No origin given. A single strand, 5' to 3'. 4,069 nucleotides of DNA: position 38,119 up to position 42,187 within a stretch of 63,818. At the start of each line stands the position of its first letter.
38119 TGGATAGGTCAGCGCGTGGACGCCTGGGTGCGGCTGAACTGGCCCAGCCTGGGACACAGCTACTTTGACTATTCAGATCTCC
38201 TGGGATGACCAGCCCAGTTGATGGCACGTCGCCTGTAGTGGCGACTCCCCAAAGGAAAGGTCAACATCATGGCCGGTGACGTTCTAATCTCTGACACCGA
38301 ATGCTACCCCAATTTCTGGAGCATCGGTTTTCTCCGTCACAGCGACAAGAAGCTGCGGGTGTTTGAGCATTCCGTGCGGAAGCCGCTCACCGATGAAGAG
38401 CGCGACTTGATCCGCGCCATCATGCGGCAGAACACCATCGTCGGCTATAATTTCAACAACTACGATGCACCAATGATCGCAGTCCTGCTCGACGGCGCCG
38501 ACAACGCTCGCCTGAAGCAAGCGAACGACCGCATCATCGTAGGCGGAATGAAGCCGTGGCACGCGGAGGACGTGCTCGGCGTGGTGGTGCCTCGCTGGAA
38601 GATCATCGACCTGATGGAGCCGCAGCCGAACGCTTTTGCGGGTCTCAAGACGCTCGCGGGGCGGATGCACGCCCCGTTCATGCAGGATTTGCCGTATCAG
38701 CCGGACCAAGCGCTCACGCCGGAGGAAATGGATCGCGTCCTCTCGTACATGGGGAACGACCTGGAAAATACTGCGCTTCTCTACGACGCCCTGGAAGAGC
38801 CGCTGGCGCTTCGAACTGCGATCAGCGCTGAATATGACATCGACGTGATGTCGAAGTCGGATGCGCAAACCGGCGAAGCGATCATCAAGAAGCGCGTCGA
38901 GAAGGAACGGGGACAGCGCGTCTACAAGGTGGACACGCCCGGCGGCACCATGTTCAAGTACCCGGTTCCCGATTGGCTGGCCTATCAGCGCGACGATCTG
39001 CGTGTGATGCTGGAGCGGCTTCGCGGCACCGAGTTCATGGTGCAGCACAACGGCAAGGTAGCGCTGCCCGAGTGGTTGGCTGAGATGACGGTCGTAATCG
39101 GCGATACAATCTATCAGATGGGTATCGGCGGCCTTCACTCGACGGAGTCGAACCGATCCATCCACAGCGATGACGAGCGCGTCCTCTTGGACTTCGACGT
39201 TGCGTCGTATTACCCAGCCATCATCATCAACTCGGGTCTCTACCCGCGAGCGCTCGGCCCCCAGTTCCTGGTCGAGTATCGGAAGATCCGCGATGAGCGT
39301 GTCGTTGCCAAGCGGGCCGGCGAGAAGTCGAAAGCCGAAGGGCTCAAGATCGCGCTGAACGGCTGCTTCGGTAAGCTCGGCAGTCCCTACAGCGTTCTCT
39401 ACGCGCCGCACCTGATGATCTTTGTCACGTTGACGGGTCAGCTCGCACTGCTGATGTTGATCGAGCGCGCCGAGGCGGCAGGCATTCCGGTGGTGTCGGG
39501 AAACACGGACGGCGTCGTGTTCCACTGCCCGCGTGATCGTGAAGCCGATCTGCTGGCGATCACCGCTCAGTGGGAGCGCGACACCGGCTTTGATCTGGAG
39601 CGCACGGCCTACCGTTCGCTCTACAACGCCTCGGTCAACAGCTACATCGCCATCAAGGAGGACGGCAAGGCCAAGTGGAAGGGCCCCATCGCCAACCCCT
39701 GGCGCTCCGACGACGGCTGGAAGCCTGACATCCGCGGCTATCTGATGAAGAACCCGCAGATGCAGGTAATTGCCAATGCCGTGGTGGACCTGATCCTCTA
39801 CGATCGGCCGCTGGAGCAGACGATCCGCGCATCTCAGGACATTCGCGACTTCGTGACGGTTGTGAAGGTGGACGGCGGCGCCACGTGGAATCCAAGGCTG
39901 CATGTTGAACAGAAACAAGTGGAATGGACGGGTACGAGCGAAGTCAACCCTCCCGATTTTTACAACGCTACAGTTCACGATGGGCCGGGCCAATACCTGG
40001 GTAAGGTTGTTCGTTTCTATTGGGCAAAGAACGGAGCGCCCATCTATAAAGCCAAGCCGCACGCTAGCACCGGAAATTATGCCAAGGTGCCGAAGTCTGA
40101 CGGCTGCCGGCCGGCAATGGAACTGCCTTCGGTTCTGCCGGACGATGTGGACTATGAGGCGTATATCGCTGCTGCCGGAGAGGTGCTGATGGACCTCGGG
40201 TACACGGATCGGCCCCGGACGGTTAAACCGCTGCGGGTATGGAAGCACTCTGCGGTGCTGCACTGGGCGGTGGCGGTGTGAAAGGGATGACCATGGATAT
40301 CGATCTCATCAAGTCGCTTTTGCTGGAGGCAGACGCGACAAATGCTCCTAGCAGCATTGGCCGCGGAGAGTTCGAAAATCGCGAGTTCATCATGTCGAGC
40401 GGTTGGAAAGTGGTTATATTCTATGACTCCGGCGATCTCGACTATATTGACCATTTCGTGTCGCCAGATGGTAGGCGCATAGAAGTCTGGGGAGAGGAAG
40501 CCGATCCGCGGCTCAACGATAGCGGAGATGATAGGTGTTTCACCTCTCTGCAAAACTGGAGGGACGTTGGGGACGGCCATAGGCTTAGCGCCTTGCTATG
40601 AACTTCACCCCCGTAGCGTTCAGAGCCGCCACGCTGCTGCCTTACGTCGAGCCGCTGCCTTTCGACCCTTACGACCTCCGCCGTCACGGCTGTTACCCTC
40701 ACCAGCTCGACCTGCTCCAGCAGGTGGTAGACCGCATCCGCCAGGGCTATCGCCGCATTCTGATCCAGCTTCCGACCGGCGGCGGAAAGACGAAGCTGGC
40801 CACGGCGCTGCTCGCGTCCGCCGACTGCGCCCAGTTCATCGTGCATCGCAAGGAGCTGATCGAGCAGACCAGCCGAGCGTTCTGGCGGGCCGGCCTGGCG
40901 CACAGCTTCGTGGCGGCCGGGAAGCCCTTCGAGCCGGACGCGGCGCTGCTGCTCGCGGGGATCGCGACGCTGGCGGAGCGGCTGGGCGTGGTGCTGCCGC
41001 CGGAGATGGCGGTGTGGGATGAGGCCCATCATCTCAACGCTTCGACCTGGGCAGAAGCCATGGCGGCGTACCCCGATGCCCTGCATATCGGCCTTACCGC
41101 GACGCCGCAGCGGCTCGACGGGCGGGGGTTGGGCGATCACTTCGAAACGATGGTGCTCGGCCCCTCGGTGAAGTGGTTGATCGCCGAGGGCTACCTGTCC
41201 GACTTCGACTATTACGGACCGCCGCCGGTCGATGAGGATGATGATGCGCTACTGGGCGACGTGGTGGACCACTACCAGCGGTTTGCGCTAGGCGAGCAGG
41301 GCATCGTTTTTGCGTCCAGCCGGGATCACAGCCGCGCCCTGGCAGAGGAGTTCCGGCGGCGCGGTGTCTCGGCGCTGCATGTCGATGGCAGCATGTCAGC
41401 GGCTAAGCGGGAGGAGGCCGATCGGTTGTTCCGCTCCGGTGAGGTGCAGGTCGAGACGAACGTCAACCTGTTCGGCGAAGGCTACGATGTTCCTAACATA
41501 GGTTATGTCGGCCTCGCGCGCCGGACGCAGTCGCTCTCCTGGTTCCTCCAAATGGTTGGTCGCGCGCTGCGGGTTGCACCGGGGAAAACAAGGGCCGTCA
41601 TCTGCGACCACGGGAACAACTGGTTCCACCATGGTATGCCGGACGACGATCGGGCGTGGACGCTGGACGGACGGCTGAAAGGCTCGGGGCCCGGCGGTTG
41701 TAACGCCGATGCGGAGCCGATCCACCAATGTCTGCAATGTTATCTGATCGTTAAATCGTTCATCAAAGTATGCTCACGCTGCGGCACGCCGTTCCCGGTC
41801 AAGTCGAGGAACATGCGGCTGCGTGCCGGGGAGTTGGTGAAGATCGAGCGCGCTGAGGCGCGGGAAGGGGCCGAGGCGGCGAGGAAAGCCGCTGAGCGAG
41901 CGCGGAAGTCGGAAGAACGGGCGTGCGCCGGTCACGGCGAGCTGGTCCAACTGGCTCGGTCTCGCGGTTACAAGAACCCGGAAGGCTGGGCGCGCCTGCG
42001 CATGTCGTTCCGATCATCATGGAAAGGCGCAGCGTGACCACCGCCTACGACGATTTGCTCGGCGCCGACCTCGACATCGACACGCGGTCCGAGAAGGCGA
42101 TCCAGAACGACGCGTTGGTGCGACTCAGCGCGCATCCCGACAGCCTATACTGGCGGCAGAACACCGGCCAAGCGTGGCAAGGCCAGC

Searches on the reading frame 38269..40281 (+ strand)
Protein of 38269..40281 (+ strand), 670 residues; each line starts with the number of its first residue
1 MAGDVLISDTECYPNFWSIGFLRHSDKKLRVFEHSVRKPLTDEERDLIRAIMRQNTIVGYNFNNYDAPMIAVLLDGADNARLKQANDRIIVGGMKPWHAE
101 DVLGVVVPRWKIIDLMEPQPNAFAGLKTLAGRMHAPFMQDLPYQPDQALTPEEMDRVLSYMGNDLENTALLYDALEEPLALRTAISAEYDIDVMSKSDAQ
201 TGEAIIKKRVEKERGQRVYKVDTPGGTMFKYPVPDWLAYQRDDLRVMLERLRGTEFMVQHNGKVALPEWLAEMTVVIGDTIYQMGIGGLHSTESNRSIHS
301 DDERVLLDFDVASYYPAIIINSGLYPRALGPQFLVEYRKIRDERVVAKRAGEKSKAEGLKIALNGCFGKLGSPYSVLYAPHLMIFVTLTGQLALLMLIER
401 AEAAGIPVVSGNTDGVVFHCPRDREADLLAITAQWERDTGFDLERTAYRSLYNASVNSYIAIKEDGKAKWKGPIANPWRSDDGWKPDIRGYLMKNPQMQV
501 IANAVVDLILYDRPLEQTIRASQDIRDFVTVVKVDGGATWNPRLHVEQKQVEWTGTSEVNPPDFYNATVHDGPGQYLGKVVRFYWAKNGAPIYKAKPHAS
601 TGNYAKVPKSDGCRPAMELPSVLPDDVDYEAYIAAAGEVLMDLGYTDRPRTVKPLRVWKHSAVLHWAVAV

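Call 38: search_protein_families(library=phrogs, proteins=[window:38269-40281:+], max_evalue=0.001)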
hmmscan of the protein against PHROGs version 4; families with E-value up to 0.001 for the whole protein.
window:38269-40281:+ (670 aa): 4 families
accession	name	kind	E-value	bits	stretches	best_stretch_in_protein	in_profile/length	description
phrog_1252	-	DNA, RNA and nucleotide metabolism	1.2e-181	606.6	1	2-650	51-658/663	DNA polymerase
phrog_18505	-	DNA, RNA and nucleotide metabolism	4.6e-15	56.7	1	337-539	20-210/349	DNA polymerase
phrog_262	-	DNA, RNA and nucleotide metabolism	1e-05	24.9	1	357-423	514-589/856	DNA polymerase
phrog_4210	-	DNA, RNA and nucleotide metabolism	0.00018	20.4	1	4-208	721-908/1304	DNA polymerase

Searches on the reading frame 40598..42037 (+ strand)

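Call 38: search_protein_families(library=phrogs, proteins=[window:40598-42037:+], max_evalue=0.001)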
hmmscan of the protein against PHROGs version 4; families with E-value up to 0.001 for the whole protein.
window:40598-42037:+ (479 aa): 4 families
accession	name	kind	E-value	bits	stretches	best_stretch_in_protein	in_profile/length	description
phrog_16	-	DNA, RNA and nucleotide metabolism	2.2e-79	268.8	1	33-436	274-670/986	DNA helicase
phrog_16694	-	unknown function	6.5e-14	51.8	1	232-329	558-663/1010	-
phrog_9690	-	DNA, RNA and nucleotide metabolism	2.9e-10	40.7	1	237-337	164-267/306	DNA helicase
phrog_2488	-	DNA, RNA and nucleotide metabolism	2.6e-05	24.2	0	32-74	19-61/579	DNA helicase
